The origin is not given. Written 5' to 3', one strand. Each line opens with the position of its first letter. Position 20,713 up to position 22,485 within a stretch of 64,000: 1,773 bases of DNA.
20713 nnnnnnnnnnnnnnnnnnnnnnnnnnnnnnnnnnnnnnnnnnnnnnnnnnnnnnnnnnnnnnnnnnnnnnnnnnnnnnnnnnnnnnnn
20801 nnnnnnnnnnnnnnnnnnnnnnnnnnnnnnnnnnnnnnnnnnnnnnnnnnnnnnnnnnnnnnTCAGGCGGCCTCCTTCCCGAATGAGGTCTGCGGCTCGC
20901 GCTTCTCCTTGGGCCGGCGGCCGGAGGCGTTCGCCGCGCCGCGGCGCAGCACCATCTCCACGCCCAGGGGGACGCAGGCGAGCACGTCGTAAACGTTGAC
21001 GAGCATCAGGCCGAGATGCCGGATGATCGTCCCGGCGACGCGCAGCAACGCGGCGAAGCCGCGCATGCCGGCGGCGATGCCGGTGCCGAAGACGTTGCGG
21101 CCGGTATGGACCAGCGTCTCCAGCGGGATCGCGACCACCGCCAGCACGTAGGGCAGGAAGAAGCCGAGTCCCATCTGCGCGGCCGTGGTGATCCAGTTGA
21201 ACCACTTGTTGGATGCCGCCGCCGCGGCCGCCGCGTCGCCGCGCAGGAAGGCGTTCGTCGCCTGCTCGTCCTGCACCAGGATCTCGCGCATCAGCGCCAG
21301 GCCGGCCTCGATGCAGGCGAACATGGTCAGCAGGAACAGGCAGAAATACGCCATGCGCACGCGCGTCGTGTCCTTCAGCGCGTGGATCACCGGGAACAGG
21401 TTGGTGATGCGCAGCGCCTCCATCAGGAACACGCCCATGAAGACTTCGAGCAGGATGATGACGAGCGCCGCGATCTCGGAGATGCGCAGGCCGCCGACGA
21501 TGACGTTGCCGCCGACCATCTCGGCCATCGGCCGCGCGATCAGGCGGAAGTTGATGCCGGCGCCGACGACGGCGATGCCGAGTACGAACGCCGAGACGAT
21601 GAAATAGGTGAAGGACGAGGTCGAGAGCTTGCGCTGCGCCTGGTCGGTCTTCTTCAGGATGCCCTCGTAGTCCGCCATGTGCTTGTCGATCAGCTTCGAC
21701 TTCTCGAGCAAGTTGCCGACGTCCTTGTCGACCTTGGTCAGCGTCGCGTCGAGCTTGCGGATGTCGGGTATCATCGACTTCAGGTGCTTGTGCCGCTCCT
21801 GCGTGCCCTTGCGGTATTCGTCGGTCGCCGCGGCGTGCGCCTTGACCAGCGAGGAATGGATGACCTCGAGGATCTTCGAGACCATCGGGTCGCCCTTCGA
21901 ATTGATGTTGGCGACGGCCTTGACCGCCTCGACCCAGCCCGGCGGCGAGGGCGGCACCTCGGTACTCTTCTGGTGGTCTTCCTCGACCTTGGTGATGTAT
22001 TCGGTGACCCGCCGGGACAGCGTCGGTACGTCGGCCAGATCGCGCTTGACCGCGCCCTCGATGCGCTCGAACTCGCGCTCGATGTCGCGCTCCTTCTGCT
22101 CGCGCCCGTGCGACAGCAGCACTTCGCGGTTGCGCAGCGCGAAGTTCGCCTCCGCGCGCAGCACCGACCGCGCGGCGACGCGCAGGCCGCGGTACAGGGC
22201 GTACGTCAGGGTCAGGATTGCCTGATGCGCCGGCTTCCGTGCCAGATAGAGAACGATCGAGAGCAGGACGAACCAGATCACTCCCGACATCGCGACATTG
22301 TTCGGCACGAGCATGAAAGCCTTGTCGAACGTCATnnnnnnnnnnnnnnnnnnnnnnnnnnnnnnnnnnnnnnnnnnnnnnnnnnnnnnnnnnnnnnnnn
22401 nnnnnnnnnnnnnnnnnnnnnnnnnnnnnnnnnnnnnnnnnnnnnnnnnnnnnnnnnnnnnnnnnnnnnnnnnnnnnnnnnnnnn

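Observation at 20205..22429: Translationally coupled pair: coiled-coil polytopic membrane protein + vWA/MIDAS lipoprotein, with a perfect CtrA box upstream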

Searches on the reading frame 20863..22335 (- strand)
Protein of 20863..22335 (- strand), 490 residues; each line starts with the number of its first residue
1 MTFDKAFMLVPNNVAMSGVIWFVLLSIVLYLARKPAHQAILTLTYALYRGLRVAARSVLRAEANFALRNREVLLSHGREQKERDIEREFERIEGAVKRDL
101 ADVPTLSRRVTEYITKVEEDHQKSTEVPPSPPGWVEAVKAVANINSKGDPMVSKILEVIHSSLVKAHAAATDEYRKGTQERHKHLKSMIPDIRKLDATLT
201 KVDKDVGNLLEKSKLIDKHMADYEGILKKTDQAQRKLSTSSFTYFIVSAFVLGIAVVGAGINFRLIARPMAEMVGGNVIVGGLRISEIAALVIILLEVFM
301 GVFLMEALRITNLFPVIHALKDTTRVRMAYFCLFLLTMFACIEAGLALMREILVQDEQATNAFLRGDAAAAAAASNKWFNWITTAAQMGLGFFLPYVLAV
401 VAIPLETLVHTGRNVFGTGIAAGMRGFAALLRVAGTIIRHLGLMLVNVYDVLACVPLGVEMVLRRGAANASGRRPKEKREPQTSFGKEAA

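Call 3: search_protein_families(library=pfam, proteins=[window:20863-22335:-], max_evalue=1)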
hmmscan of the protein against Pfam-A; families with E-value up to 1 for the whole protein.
window:20863-22335:- (490 aa): 12 families
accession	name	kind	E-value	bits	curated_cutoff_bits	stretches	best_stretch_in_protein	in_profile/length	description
PF13129.11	DUF3953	-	0.01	16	22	1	232-257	16-41/41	Protein of unknown function (DUF3953)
PF24030.1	DUF7341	-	0.013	16.3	27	1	90-155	25-86/133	Domain of unknown function (DUF7341)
PF11794.13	HpaB_N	-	0.013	15.6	35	1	99-201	44-145/270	4-hydroxyphenylacetate 3-hydroxylase N terminal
PF04124.18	Dor1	-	0.025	13.9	23.3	1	51-123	19-89/339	Dor1-like family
PF08651.15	DASH_Duo1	-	0.03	14.6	25.4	1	182-241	6-65/74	DASH complex subunit Duo1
PF20117.4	DUF6507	-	0.049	14.6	25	0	357-377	85-105/120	Family of unknown function (DUF6507)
PF10498.14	IFT57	-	0.16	11.4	40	1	160-241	206-288/360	Intra-flagellar transport protein 57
PF23219.2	LAMB1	-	0.17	12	26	0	184-230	105-151/155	LAMB1-4 helical domain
PF10392.15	COG5_N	-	0.25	12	31.2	1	171-244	46-120/132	Conserved oligomeric Golgi complex subunit 5, N-terminal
PF00992.25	Troponin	-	0.3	11.8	26.2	1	163-238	9-85/134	Troponin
PF02935.21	COX7C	-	0.36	11.6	25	0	375-401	34-60/64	Cytochrome c oxidase subunit VIIc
PF20667.3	Sec10_N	-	0.41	11.2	27.4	1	164-217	30-83/118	Exocyst complex component Sec10, N-terminal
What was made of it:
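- On Any described family - for MEMB (Pfam, NCBIfam, PDB): The best Pfam E is 0.01, below cutoff (call 3).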

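Call 4: search_protein_families(library=ncbifam, proteins=[window:20863-22335:-], max_evalue=1)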
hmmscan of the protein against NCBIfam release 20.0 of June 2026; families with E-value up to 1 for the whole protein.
window:20863-22335:- (490 aa): 1 family
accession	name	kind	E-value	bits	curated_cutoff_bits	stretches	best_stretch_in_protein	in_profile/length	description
NF002456.0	PRK01636.1-4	equivalog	0.011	16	173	1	408-462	60-114/126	fluoride efflux transporter CrcB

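Call 5: search_protein_families(library=padloc, proteins=[window:20863-22335:-], max_evalue=1)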
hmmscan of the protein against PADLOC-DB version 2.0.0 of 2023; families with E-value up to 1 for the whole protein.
window:20863-22335:- (490 aa): 0 families

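Call 6: find_homologous_proteins(query=window:20863-22335:-)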
Query window:20863-22335:- (490 aa): 3788 proteins with E <= 0.001 among 8000 candidates; the best 120 are listed.
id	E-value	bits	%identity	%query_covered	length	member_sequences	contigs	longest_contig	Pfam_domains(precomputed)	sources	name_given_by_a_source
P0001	0.0e+0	1068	100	100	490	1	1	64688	-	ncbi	-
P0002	3.3e-250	849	80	100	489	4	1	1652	-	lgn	-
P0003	3.1e-233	793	74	99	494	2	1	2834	-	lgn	-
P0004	1.1e-227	774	74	99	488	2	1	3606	-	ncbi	-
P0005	3.5e-227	773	73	100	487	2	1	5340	-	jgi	-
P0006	5.5e-226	769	73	100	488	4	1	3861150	-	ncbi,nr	ncbi:MAG: hypothetical protein JSU82_17170 [Rhodospirillales bacterium]|nr:MAG: hypothetical protein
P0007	1.5e-225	767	72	100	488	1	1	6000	-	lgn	-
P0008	1.2e-224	764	73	100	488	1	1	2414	-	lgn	-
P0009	1.4e-224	764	73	100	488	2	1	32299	-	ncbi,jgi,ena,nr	ncbi:MAG: hypothetical protein OEN55_03885 [Alphaproteobacteria bacterium]|nr:hypothetical protein [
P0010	2.1e-224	764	73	100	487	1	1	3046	-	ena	-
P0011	3.0e-224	763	73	100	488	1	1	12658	-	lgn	-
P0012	3.8e-224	763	72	100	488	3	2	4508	-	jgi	-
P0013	3.4e-222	756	71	100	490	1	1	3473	-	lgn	-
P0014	9.2e-222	755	72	100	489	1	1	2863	-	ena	-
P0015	1.4e-221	754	72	100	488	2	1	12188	-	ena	-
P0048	1.1e-157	544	56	92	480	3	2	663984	-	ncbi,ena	-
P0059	3.6e-153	529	54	98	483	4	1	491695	-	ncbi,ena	-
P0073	5.1e-151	522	55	98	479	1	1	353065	-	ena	-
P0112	8.8e-149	514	53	97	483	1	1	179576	-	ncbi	-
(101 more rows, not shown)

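Call 14: find_related_loci(query=A1, collection=genome_contigs, flank=6000)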
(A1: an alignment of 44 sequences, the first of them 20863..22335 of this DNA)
Query A1 (490 aa) in genome_contigs; peptide patterns used: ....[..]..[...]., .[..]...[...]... (x = any residue, [..] = any of these).
599 stretches matched a pattern (row limit reached: there are more); 559 encode a relative of the query (tblastn E <= 1e-3); the best 80 are kept; 80 distinct loci.
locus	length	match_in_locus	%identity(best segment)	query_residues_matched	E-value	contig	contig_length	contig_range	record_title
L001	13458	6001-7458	74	1-488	0e+0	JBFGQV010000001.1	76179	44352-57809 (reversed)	MAG: Alphaproteobacteria bacterium isolate Mix_sand04.2021.02.G.56 k141_3018080_length_76179_cov_15.0362, whole genome s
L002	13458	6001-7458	73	1-488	0e+0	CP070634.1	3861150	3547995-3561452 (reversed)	MAG: Rhodospirillales bacterium isolate bin96 chromosome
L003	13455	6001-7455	72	1-488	0e+0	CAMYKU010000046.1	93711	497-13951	MAG: uncultured Alphaproteobacteria bacterium isolate FCS_M_Alpha_35 genome assembly, contig: scaffold_1093, whole genom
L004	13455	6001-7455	73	1-488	0e+0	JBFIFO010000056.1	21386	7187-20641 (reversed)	MAG: Alphaproteobacteria bacterium isolate Mix_sand11.2021.09.G.3 k141_2068339_length_21386_cov_14.8891, whole genome sh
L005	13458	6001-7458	74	1-488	0e+0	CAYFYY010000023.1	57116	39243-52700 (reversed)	MAG TPA_asm: uncultured Flavobacteriales bacterium isolate ERP108616_co2_15 genome assembly, contig: NODE_533_length_571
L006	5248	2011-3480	67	1-488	0e+0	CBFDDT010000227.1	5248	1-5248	MAG TPA_asm: uncultured bacterium isolate SRR26215674_binner23_Refined_73 genome assembly, contig: ERZ25073485.17464, wh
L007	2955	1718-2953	72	1-415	0e+0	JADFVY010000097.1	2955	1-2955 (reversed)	MAG: Proteobacteria bacterium isolate C1.bin.38 k83_620858, whole genome shotgun sequence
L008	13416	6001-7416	56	1-481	1e-170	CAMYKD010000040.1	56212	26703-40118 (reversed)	MAG: uncultured Kiloniellales bacterium isolate ES_M_Alpha_08 genome assembly, contig: scaffold_1229, whole genome shotg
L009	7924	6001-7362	56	1-460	7e-169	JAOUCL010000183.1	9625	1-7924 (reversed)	MAG: Rhodospirillales bacterium isolate 24_Oct_SF_Bin19 24_Oct_SF_Bin19_scaffold_1707_c1, whole genome shotgun sequence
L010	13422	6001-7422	54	1-481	4e-162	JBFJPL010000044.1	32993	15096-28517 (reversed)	MAG: Kiloniellales bacterium isolate Mix_sand18.2022.04.D.56 k141_4222942_length_32993_cov_24.5098, whole genome shotgun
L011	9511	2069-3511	54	1-483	1e-160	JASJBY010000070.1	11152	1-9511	MAG: Gammaproteobacteria bacterium isolate MO_133.B26 MO_133.c_1528, whole genome shotgun sequence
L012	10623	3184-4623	52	1-481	2e-160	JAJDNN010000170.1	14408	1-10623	MAG: Proteobacteria bacterium isolate ALJrbin.36 k141_8458766, whole genome shotgun sequence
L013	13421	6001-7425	53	1-476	6e-160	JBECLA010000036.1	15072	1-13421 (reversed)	MAG: Thiohalomonadales bacterium isolate ETDI94 k127_5331381, whole genome shotgun sequence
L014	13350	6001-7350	55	13-464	4e-159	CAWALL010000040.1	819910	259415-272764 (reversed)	MAG: uncultured Alphaproteobacteria bacterium isolate MFD01721.bin.2.7 genome assembly, contig: contig_927, whole genome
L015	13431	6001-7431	52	1-484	2e-159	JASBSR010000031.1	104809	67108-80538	MAG: Gammaproteobacteria bacterium isolate BWSM_144 k141_1872540, whole genome shotgun sequence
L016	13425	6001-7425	52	1-478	2e-159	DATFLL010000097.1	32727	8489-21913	MAG TPA_asm: Gammaproteobacteria bacterium isolate SMAG_U9197 k141_257754, whole genome shotgun sequence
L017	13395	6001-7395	54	17-484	9e-159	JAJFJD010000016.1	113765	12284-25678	MAG: Alphaproteobacteria bacterium isolate OFTM110 OFTM110_15, whole genome shotgun sequence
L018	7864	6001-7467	51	1-485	1e-158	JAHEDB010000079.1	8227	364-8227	MAG: Chromatiales bacterium isolate Ww186 NODE_22482_length_8227_cov_4.781026, whole genome shotgun sequence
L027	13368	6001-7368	54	6-464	1e-157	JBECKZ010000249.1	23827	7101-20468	MAG: Thiohalomonadales bacterium isolate ETDI88 k127_3156968, whole genome shotgun sequence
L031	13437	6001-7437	51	1-484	5e-157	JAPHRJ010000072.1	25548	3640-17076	MAG: Gammaproteobacteria bacterium isolate N2D-Bin_13 c_000000482138, whole genome shotgun sequence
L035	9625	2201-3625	52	1-478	2e-156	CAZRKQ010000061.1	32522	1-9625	MAG TPA_asm: uncultured Thiotrichaceae bacterium isolate binchicken_co231_10 genome assembly, contig: k141_5869251, whol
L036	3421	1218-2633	52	1-472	1e-163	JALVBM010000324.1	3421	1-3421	MAG: Chromatiales bacterium isolate 134-614_maxbin2_scaf2bin.046 134-614_scaffold_3991_c1, whole genome shotgun sequence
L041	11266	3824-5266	52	1-490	1e-155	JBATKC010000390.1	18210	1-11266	MAG: Gammaproteobacteria bacterium isolate MFD10235_ilm_asm_bin5 k127_132615, whole genome shotgun sequence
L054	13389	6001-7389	52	1-464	2e-154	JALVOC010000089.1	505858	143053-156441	MAG: Chromatiales bacterium isolate A3_maxbin2_scaf2bin.437 A3_NODE_2_length_505858_cov_5.578084, whole genome shotgun s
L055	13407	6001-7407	52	1-473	6e-154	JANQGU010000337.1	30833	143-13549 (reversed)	MAG: Kiloniellales bacterium isolate PL23b_bin.6 k99_2743959, whole genome shotgun sequence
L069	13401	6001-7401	52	1-474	1e-152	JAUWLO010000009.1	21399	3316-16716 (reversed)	MAG: Gammaproteobacteria bacterium isolate CSMAG_2374 CSMAG_2374_k141_1194012_length_21399_cov_9.0000, whole genome shot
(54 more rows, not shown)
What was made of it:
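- At least 559 species genomes carry a relative (call 14).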

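Call 16: search_solved_structures(query=A1, max_evalue=1)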
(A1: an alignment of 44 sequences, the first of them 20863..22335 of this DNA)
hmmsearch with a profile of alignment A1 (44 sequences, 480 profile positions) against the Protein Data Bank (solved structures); distinct sequences matched with E-value up to 1: 9.
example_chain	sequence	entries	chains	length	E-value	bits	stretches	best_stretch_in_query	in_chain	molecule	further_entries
4r8k_A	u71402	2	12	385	0.12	14.1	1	191-277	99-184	Uncharacterized protein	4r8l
5dnd_A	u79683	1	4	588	0.17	13.6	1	191-276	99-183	L-asparaginase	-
5dne_A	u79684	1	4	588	0.23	13.1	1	191-276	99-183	L-asparaginase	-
5dnc_A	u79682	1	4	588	0.23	13.1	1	191-276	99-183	L-asparaginase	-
9cru_K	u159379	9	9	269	0.42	12.3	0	160-234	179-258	Protein SSO1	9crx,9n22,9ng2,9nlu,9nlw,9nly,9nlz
8ruy_M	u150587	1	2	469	0.45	12.2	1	141-234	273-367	Intraflagellar transport protein 57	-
8bd7_M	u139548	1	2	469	0.5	12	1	141-235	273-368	Intraflagellar transport protein 57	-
3b5n_B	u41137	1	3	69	0.8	11.4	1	177-234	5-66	Protein SSO1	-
7q83_B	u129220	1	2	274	0.86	11.3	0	160-227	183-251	Protein SSO2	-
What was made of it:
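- On Any described family - for MEMB (Pfam, NCBIfam, PDB): The PDB profile gave only coiled-coil noise (call 16).
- Tried and rejected: A PDB sequence-profile search with the full-length alignment gave only coiled-coil noise such as Sso1 and IFT57 (call 16).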

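Call 23: predict_structure(alignment_id=A1)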
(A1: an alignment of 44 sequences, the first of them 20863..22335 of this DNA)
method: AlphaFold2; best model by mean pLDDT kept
length: 490 residues; sequences in the alignment: 44
mean_pLDDT: 77.6   pTM: 0.52
mean pLDDT of the five models: 77.6, 74.7, 72.8, 69.5, 67.5
residues with pLDDT >= 90: 75; 70-90: 293; 50-70: 108; < 50: 14
segments of 3 or more residues with pLDDT < 50: 477-490
pLDDT, mean of each block of 10 residues (from residue 1): 57 71 78 88 94 96 92 89 88 83 79 78 62 68 72 80 80 79 78 81 85 88 91 89 87 79 68 63 71 79 80 74 89 85 73 71 69 58 64 66 80 89 94 94 89 73 68 50 44
secondary structure, 60 per line:
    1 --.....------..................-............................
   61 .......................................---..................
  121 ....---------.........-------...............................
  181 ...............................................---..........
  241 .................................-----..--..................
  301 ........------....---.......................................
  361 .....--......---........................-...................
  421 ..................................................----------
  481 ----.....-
elements in order: H3-7 H14-31 H33-99 H103-124 H134-142 H150-227 H231-273 H285-308 H315-318 H322-365 H368-373 H377-400 H402-470 H485-489
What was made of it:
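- The model has long helices 33-99, 150-227 and 402-470 (call 23).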

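Call 28: search_protein_families(library=pfam, proteins=[L018:4978-5826:+, L012:5317-5901:+, L012:5907-6578:+, L035:4715-6223:-, L031:3519-4646:+, L027:4620-5633:+], max_evalue=0.001)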
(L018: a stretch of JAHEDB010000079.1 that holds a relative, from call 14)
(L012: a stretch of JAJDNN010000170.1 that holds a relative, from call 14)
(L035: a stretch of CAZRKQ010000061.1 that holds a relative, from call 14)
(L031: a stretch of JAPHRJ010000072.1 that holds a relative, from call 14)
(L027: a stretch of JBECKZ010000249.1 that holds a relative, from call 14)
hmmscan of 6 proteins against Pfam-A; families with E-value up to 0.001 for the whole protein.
L018:4978-5826:+ (282 aa): 6 families
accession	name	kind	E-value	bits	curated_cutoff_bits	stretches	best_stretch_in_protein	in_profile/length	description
PF04542.20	Sigma70_r2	-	3.8e-19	68.7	24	1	61-133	1-70/71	Sigma-70 region 2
PF04545.22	Sigma70_r4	-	1.1e-16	60.5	24.1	1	228-276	1-49/50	Sigma-70, region 4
PF08281.18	Sigma70_r4_2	-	9.6e-10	38.4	25.7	1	222-271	1-50/54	Sigma-70, region 4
PF04539.22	Sigma70_r3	-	1.7e-09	38.1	25.3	1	144-208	5-69/78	Sigma-70 region 3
PF04967.18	HTH_10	-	3.6e-05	23.9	23.1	0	247-273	23-49/53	HTH DNA binding domain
PF04297.20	UPF0122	-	0.00095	19.8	22.7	0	232-272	18-58/101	Putative helix-turn-helix protein, YlxM / p13 like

L012:5317-5901:+ (194 aa): 1 family
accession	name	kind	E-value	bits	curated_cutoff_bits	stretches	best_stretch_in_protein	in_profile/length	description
PF06853.17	DUF1249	-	4.7e-24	85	25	1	90-178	23-110/116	Protein of unknown function (DUF1249)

L012:5907-6578:+ (223 aa): 1 family
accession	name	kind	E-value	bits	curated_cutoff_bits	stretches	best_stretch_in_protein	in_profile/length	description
PF05036.18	SPOR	-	4.2e-11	43.4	21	1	134-209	2-76/76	SPOR domain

L035:4715-6223:- (502 aa): 2 families
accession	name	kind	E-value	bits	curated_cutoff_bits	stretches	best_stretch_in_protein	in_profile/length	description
PF05036.18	SPOR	-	9.1e-06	26.4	21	1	418-482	3-65/76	SPOR domain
PF13166.12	AAA_13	-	0.00038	19.7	36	0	53-251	288-476/713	AAA domain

L031:3519-4646:+ (375 aa): 1 family
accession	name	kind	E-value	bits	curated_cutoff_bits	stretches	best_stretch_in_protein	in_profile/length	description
PF02120.21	Flg_hook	-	3.7e-26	91.2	29.8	1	252-333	2-83/85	Flagellar hook-length control protein FliK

L027:4620-5633:+ (337 aa): 4 families
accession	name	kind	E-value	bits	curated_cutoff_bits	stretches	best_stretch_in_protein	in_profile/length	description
PF14842.11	FliG_N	-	1.6e-41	141.6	25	2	12-108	3-99/104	FliG N-terminal domain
PF01706.21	FliG_C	-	1.7e-38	131.7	23.3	1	225-331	2-108/108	FliG C-terminal domain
PF14841.11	FliG_M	-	2.3e-35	121.1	25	1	121-191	1-71/76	FliG middle domain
PF03448.22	MgtE_N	-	2.7e-08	34.7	25.9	0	119-164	1-46/102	MgtE intracellular N domain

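Call 31: fold_search(model_id=the predicted structure, library=pdb)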
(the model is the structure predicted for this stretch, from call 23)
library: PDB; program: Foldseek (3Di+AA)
matches with E <= 10: 352; with E <= 0.001: 0
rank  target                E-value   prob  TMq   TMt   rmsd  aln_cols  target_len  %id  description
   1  7rtt_B                1.1e-01  0.54  0.17  0.21  41.2       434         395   12  Cryo-EM structure of a TTYH2 cis-dimer (released 2021-08-25)
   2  7rtt_A                1.1e-01  0.38  0.15  0.17  41.9       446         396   12  Cryo-EM structure of a TTYH2 cis-dimer (released 2021-08-25)
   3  5xg2                  1.9e-01  0.77  0.14  0.25  17.4       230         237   17  Crystal structure of a coiled-coil segment (residues 345-468 and 694-814) of Pyrococcus yayanosii Smc (released 2017-06-07)
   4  7rtu_B                2.1e-01  0.33  0.16  0.20  41.1       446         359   11  Cryo-EM structure of a TTYH2 trans-dimer (released 2021-08-25)
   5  7p5m_A                2.1e-01  0.28  0.15  0.17  38.9       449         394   10  Cryo-EM structure of human TTYH2 in lipid nanodiscs (released 2021-08-11)
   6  7p54_A                2.6e-01  0.35  0.17  0.20  39.3       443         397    9  Cryo-EM structure of human TTYH2 in GDN (released 2021-08-11)
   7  7n6g_3V               2.9e-01  0.20  0.15  0.17  59.9       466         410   15  C1 of central pair (released 2022-05-18)
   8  7n6g_3M               3.1e-01  0.20  0.14  0.17  58.1       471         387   13  C1 of central pair (released 2022-05-18)
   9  7nyw_B                3.1e-01  0.12  0.10  0.06  43.4       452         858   13  Cryo-EM structure of the MukBEF-MatP-DNA head module (released 2021-07-07)
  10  7p5c_A                3.3e-01  0.18  0.13  0.15  36.2       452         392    9  Cryo-EM structure of human TTYH3 in Ca2+ and GDN (released 2021-08-11)
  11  7rtv_A                3.4e-01  0.35  0.18  0.23  40.8       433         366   12  Cryo-EM structure of monomeric TTYH2 (released 2021-09-22)
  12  8w20_A                3.6e-01  0.12  0.12  0.08  58.4       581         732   10  Umb1 umbrella toxin particle (released 2024-04-17)
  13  9g71_A                3.9e-01  0.30  0.16  0.19  40.9       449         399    9  Cryo-EM structure of TTYH2 in complex with lipids in GDN (released 2025-05-21)
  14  8tv0_A                5.4e-01  0.51  0.18  0.05  20.5       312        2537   14  XptA2 wild type (released 2023-09-27)
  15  6ewy                  5.9e-01  0.54  0.14  0.30  29.7       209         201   14  RipA Peptidoglycan hydrolase (Rv1477, Mycobacterium tuberculosis) N-terminal domain (released 2018-05-02)
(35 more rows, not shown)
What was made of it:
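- On Any described family - for MEMB (Pfam, NCBIfam, PDB): Foldseek against PDB gave a best E of 0.11 (call 31).
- Tried and rejected: I rejected this as non-significant and because the domain order differs (call 31).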

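Call 36: search_protein_representatives(alignment_id=A1)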
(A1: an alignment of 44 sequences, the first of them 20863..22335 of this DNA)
Query: 44 sequences, 480 profile positions. Proteins with E-value up to 0.001 (for the whole library): 945; up to 1e-10: 696; up to 1e-30: 328. The best 150 are listed.
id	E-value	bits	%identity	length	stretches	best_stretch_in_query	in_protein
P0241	2.9e-211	718.6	-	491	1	7-462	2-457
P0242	3.5e-193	659.0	-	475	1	18-475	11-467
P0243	5.4e-187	638.5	-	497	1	7-469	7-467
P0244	1.2e-180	617.7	-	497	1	1-474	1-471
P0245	4.2e-174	596.0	-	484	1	1-470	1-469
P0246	9.8e-170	581.6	-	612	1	9-471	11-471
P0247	2.2e-169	580.5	-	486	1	1-459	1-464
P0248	6.4e-164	562.5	-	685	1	11-466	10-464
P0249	8.3e-164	562.1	-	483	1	8-470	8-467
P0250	1.3e-163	561.4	-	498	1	13-466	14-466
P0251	2.3e-163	560.6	-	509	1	8-466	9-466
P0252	8.6e-161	552.1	-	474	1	4-466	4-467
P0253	1.3e-155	535.1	-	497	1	6-475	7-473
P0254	1.3e-154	531.8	-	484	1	6-471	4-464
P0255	2.3e-153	527.6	-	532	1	10-473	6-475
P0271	2.2e-132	458.5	-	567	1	2-478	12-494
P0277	9.5e-118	410.2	-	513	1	11-467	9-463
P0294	4.5e-105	368.4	-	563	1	11-468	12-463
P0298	6.1e-103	361.4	-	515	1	16-472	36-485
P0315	4.6e-90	318.9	-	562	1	20-467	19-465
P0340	1.3e-81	291.0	-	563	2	232-439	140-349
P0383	1.2e-65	238.4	-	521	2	168-461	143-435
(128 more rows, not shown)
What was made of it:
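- There are 945 clusters at 50% identity (call 36).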

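Call 37: find_encoding_contigs(protein=P0001, flank=10000, max_places=3)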
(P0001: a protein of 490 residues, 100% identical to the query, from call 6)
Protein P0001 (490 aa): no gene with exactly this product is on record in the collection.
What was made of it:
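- Tried and rejected: Looking up the window's own contig by exact protein found nothing on record (call 37).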
